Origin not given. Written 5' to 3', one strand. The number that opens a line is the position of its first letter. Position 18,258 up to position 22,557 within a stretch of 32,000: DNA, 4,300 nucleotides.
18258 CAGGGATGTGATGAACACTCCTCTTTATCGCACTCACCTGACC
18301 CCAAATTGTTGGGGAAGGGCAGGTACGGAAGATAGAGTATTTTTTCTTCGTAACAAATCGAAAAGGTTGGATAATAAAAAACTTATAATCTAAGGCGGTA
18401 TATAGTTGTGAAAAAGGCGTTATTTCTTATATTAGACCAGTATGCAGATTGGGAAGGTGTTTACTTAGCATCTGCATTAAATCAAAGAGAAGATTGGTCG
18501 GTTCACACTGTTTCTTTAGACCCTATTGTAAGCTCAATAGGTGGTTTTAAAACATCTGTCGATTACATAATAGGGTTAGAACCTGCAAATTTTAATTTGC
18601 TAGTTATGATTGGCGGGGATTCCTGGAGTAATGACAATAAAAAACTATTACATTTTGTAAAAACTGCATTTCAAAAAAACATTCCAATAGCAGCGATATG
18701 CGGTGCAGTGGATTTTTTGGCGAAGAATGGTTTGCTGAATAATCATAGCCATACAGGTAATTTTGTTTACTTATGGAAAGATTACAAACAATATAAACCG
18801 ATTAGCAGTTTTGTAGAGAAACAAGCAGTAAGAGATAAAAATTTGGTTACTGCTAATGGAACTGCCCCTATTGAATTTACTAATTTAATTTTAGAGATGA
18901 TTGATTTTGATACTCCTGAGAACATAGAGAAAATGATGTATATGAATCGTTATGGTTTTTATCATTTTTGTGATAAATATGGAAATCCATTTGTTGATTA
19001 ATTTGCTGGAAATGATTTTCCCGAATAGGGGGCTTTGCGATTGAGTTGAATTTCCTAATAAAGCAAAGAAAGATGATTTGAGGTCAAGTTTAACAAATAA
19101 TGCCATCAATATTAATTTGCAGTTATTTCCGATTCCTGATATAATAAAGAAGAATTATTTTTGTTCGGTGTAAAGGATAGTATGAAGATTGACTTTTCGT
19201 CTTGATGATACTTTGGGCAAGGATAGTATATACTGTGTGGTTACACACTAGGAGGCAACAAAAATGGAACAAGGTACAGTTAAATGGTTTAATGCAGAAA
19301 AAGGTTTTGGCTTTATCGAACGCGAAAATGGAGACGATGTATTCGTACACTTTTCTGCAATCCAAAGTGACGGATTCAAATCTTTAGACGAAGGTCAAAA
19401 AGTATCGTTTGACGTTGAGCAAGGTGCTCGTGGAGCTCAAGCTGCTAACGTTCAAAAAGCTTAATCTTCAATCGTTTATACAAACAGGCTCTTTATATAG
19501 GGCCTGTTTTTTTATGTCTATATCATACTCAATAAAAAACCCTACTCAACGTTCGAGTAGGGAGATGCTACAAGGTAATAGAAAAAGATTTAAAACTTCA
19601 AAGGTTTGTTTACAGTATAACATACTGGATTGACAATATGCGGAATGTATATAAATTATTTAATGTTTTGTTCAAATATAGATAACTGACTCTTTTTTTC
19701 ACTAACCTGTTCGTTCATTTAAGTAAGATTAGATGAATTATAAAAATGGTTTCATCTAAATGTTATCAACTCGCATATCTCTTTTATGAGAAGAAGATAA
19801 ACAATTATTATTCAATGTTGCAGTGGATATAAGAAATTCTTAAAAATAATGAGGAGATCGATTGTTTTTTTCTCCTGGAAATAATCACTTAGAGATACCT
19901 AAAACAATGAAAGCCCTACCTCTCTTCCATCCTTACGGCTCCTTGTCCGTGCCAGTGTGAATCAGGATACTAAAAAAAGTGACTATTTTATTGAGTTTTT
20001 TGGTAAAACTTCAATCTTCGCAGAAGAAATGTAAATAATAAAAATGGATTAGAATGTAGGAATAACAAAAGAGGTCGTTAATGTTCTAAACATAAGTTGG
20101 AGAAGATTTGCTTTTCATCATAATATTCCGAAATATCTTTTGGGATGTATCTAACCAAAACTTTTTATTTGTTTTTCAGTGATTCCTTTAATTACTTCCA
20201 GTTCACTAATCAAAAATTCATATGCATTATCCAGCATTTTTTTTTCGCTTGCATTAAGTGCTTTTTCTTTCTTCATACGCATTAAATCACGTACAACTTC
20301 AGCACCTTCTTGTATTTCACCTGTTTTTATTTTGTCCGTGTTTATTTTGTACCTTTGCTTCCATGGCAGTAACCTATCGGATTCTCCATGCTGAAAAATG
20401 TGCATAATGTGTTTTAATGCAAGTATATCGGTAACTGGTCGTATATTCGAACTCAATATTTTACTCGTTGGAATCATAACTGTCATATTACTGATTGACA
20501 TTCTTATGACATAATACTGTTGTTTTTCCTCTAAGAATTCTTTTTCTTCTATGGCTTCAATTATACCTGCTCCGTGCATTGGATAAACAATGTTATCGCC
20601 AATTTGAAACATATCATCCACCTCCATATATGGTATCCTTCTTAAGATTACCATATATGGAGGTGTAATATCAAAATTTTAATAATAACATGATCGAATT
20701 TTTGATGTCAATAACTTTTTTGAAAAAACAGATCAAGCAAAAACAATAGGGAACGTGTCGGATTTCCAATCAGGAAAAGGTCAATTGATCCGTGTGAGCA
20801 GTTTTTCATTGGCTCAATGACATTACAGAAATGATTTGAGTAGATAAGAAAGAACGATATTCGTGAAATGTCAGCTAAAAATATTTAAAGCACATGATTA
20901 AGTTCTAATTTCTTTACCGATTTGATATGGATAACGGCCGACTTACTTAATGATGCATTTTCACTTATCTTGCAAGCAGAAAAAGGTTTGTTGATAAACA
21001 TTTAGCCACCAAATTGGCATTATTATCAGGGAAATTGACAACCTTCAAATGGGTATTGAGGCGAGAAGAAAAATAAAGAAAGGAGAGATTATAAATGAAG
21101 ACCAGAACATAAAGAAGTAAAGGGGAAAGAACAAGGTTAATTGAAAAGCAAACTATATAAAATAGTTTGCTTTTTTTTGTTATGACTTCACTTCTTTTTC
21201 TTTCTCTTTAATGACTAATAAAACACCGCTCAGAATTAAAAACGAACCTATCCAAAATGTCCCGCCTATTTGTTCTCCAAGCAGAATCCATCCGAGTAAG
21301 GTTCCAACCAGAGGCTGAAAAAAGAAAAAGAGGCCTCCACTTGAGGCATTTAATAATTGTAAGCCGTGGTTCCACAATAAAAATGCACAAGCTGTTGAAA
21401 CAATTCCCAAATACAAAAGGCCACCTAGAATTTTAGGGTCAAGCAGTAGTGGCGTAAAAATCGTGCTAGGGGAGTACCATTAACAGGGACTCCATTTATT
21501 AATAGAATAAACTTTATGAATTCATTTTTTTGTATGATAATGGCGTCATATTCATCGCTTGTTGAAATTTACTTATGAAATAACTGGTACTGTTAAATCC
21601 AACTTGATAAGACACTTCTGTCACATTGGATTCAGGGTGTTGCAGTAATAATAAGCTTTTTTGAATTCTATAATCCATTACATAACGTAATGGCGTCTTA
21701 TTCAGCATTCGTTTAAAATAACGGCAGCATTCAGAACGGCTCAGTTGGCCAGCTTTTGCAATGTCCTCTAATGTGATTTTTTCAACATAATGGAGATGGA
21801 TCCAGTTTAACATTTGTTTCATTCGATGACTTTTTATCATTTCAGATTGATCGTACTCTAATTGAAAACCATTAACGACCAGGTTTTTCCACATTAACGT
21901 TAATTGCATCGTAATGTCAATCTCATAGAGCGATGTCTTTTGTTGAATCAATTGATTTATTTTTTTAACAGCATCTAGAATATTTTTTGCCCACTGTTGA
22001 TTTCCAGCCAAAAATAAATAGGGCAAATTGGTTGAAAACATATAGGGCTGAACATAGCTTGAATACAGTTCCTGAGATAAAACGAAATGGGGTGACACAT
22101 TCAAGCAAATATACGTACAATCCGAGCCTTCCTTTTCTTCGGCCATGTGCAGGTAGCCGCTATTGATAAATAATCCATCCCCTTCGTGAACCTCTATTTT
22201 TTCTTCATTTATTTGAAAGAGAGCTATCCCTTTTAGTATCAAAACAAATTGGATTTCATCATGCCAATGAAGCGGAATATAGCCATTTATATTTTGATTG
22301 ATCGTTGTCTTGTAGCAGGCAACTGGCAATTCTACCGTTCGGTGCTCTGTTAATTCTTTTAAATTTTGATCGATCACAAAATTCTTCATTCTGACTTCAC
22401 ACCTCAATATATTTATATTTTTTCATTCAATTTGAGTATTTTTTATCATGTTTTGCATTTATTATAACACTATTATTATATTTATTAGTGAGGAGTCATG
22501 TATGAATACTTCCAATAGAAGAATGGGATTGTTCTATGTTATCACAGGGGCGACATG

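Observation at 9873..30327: Three copies of the unit 'tRNA-Leu 3' end plus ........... terminator hairpin' partition 20 kb downstream of ICEBs1 into blocks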

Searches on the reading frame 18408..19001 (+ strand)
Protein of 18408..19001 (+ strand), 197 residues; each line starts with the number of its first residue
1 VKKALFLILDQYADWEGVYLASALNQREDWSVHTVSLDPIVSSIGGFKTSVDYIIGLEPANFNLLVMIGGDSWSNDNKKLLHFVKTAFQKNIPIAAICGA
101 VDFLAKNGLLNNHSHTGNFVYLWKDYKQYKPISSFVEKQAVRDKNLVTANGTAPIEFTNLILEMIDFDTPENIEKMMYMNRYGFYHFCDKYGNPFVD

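Call 52: search_protein_families(library=pfam, proteins=[window:18408-19001:+])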
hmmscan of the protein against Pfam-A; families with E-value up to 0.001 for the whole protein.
window:18408-19001:+ (197 aa): 1 family
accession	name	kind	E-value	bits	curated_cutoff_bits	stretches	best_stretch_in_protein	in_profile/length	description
PF01965.30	DJ-1_PfpI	-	4.6e-39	134.3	26.6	1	2-163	1-164/165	DJ-1/PfpI family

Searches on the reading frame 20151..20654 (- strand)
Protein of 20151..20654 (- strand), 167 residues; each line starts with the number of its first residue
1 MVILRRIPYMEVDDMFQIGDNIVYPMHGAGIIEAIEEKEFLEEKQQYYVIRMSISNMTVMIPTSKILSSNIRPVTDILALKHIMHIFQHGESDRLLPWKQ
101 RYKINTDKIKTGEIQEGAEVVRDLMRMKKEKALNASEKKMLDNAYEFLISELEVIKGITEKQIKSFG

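Call 52: search_protein_families(library=pfam, proteins=[window:20151-20654:-])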
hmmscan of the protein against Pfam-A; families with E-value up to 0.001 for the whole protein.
window:20151-20654:- (167 aa): 2 families
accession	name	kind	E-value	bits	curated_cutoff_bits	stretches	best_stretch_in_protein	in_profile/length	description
PF21095.3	CarD_C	-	8.5e-28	96.6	23.1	1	83-164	2-83/87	CarD, C-terminal domain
PF02559.22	CarD_TRCF_RID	-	1.4e-16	60.7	23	1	16-74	1-56/57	CarD-like/TRCF RID domain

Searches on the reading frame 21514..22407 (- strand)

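Call 52: search_protein_families(library=pfam, proteins=[window:21514-22407:-])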
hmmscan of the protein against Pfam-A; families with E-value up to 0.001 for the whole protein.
window:21514-22407:- (297 aa): 5 families
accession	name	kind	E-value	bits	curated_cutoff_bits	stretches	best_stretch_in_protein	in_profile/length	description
PF12833.13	HTH_18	-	3.4e-16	59.7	33.6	1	217-294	2-79/80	Helix-turn-helix domain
PF00165.29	HTH_AraC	-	2.6e-12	47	26.6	1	257-292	6-40/42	Bacterial regulatory helix-turn-helix proteins, AraC family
PF02311.25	AraC_binding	-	5.1e-10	39.6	21.1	1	44-109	16-81/135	AraC-like ligand binding domain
PF07883.17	Cupin_2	-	1.6e-08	34.5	27.2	1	42-101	9-68/70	Cupin domain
PF22200.2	ExsA_N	-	0.00055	20.8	27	0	54-109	3-58/136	ExsA N-terminal regulatory domain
